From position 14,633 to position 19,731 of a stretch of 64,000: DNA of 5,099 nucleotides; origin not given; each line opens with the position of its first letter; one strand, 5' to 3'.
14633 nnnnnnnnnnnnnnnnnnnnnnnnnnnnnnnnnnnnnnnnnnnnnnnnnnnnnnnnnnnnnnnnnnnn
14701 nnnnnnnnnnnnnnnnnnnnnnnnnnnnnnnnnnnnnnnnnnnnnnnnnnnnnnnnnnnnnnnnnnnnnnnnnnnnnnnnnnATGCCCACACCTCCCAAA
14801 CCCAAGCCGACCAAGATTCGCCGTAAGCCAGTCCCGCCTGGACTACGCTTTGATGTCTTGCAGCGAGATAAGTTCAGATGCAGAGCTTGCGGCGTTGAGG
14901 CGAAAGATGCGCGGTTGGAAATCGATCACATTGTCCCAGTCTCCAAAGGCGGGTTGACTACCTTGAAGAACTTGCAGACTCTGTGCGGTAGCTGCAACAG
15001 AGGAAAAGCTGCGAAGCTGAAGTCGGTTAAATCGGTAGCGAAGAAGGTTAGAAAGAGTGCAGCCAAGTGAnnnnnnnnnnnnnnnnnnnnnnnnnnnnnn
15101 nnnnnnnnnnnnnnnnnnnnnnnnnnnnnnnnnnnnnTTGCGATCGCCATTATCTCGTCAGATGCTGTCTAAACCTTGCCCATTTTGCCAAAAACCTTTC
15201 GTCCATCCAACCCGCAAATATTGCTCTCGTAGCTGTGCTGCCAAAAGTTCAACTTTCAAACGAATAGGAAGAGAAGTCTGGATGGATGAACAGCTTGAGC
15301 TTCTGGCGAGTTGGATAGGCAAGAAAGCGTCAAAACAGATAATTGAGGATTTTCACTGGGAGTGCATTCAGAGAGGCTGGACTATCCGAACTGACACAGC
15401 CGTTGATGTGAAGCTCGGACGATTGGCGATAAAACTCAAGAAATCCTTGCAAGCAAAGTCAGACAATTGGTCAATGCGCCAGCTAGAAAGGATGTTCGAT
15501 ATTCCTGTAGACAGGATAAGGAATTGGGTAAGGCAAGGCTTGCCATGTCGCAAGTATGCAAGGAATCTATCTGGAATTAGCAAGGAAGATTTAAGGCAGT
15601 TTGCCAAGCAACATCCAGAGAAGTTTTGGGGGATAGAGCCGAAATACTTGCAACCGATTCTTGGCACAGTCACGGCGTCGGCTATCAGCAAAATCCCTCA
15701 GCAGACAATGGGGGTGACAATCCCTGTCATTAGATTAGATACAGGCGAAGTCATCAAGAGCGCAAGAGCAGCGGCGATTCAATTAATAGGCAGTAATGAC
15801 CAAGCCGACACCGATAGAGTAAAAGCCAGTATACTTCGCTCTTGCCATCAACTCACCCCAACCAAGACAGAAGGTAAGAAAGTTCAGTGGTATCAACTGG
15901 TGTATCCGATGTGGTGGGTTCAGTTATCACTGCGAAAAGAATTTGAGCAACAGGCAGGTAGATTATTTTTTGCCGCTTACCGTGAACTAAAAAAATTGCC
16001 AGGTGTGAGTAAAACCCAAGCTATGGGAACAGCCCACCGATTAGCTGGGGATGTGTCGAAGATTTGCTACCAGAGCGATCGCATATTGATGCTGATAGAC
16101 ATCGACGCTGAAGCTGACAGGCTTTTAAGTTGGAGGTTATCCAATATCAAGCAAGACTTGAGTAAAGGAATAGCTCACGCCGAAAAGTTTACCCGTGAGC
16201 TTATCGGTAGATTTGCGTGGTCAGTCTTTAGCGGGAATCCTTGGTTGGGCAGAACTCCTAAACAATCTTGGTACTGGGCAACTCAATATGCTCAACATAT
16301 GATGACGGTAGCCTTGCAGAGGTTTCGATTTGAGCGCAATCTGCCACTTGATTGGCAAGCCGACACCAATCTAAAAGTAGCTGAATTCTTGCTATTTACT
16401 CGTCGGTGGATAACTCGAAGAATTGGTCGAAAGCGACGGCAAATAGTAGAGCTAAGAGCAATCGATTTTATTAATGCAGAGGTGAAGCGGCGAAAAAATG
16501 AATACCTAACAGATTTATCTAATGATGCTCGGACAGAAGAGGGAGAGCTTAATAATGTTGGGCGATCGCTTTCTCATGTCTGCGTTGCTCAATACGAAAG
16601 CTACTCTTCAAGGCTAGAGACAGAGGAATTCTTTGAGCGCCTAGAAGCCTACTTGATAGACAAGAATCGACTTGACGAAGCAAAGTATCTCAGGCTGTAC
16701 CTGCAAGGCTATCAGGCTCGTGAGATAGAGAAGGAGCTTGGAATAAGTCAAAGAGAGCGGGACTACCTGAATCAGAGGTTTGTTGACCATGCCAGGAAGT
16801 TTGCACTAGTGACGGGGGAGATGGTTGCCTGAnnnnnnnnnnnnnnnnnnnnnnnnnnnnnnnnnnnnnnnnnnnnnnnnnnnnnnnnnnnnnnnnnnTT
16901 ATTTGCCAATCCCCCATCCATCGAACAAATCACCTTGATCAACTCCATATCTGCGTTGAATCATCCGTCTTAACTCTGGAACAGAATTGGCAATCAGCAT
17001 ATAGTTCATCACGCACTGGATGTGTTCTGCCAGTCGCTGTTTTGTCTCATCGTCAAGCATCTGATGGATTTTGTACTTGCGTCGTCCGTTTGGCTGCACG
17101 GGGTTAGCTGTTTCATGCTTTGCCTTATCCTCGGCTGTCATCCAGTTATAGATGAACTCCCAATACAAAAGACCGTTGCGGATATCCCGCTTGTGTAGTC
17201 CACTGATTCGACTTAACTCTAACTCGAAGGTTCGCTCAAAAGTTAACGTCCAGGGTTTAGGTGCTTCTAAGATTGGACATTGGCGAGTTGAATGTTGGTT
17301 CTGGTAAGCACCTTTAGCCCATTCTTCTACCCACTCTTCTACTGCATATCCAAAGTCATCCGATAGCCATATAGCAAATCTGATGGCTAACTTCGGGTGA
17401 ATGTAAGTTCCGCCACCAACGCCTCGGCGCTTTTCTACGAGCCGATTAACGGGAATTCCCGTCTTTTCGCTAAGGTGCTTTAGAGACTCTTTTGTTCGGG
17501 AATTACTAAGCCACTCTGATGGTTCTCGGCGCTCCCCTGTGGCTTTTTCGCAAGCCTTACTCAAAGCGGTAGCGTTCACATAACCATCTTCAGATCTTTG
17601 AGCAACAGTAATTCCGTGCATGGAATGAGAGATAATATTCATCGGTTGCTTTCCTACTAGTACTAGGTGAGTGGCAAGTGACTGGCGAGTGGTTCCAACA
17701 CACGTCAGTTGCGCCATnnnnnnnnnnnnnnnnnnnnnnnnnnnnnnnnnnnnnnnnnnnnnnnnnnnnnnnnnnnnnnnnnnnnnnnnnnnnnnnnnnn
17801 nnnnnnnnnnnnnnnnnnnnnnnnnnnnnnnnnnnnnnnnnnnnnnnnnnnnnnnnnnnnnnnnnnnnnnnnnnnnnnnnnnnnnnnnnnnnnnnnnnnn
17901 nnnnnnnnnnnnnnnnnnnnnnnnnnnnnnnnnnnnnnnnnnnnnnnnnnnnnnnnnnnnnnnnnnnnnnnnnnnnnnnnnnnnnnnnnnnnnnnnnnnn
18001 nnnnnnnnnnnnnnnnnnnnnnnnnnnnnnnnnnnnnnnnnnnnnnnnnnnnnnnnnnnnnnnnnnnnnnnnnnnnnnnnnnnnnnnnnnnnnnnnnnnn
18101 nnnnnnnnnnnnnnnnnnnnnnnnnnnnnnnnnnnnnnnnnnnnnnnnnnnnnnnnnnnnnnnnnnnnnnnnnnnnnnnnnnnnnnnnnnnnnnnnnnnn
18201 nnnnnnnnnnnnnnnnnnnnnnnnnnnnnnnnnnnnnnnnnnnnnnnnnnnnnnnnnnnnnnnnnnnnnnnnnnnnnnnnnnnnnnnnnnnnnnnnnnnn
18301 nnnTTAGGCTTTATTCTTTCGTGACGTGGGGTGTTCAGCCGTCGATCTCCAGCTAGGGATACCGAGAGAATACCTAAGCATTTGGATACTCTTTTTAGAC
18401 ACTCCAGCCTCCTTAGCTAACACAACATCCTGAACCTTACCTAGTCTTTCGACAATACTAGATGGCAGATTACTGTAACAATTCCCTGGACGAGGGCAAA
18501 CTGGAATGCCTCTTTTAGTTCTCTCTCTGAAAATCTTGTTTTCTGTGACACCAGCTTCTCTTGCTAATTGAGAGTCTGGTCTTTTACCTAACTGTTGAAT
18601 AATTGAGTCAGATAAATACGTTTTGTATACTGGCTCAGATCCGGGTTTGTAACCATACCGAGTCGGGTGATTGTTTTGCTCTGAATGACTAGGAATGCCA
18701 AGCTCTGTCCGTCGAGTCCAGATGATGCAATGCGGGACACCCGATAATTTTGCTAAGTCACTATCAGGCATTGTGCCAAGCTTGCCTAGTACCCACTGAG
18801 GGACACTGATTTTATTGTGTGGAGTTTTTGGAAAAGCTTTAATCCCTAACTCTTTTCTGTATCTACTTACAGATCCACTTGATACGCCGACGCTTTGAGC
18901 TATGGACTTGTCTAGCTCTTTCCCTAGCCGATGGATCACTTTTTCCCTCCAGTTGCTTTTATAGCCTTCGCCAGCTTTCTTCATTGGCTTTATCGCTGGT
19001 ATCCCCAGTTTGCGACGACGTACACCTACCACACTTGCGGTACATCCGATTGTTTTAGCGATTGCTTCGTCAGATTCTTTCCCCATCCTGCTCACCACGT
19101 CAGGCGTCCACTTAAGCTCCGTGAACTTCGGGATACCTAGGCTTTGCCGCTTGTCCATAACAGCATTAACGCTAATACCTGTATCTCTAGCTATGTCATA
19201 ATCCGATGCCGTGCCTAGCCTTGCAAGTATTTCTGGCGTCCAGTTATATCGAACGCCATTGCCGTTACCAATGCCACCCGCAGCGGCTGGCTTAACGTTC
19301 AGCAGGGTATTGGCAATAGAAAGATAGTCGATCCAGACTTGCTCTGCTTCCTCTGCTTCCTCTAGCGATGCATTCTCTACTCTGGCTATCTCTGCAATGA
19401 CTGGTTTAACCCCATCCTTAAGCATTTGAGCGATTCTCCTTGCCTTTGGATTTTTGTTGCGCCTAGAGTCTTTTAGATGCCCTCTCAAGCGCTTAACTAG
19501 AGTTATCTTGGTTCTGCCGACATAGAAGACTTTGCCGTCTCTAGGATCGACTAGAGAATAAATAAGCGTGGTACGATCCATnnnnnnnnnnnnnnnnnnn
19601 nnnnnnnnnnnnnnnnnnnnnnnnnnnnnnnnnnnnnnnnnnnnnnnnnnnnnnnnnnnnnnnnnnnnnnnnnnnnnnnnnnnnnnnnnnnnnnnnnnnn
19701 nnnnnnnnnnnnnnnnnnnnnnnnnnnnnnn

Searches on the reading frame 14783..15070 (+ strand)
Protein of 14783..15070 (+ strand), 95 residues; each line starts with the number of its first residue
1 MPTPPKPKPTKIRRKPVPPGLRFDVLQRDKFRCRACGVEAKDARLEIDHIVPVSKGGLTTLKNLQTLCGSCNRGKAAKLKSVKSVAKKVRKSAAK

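Call 13: search_protein_families(library=pfam, proteins=[window:14783-15070:+], max_evalue=0.01)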
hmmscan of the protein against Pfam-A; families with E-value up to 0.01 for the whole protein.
window:14783-15070:+ (95 aa): 3 families
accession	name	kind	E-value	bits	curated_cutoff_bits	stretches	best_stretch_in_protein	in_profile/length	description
PF14279.12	HNH_5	-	1.8e-13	50.6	27.5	1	33-80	1-48/56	HNH endonuclease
PF01844.29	HNH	-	2.2e-13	50.5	21.4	1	33-76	1-45/47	HNH endonuclease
PF13395.12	HNH_4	-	0.0036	17.7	22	1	43-77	16-50/54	HNH endonuclease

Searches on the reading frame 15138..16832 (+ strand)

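Call 55: search_protein_families(library=pfam, proteins=[window:15138-16832:+], max_evalue=0.001)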
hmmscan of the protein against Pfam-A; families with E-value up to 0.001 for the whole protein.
window:15138-16832:+ (564 aa): 0 families

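Call 98: search_protein_families(library=phrogs, proteins=[window:15138-16832:+], max_evalue=0.001)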
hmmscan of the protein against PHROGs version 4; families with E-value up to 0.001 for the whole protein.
window:15138-16832:+ (564 aa): 1 family
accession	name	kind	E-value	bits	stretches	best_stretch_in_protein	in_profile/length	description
phrog_1271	-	DNA, RNA and nucleotide metabolism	0.00031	21.2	1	9-41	210-246/361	HNH endonuclease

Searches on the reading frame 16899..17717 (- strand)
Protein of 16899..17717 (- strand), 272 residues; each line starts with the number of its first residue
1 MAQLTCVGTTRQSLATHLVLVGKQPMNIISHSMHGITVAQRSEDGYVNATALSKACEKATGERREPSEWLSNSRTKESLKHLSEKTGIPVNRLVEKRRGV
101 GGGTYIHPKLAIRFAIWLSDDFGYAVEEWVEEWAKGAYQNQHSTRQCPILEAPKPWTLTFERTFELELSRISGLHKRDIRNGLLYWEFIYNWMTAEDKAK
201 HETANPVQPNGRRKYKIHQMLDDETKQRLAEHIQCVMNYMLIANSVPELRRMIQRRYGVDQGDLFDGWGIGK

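Call 55: search_protein_families(library=pfam, proteins=[window:16899-17717:-], max_evalue=0.001)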
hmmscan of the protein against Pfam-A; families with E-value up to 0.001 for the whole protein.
window:16899-17717:- (272 aa): 2 families
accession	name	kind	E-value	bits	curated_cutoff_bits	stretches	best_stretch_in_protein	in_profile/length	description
PF04383.19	KilA-N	-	5.1e-22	78.2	23.8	1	37-135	8-106/107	KilA-N domain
PF10546.14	P63C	-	5.5e-05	24.1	26.1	1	154-225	11-88/93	P63C domain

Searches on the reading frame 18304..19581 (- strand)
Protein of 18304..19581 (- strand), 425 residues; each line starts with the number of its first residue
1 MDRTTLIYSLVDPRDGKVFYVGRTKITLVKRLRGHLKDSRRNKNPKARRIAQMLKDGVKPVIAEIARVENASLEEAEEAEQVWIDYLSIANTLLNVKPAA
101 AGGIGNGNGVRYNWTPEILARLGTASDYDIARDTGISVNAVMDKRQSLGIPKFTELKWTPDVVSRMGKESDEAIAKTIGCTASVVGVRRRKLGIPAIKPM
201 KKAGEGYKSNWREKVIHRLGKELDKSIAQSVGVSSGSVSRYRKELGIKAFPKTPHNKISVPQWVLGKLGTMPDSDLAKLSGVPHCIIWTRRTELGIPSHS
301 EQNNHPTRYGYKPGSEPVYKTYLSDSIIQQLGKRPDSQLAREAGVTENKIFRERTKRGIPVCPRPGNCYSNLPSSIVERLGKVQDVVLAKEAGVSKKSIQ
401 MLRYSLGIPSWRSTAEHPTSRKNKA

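Call 55: search_protein_families(library=pfam, proteins=[window:18304-19581:-], max_evalue=0.001)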
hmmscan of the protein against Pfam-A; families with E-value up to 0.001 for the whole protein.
window:18304-19581:- (425 aa): 3 families
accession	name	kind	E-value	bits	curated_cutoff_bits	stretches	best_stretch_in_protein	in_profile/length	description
PF13404.12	HTH_AsnC-type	-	1.1e-05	25.5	27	0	167-192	16-41/42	AsnC-type helix-turn-helix domain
PF01541.30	GIY-YIG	-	4.9e-05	24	22.6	1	7-85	4-70/78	GIY-YIG catalytic domain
PF01418.23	HTH_6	-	0.00016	22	28.3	0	225-251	38-64/77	Helix-turn-helix domain, rpiR family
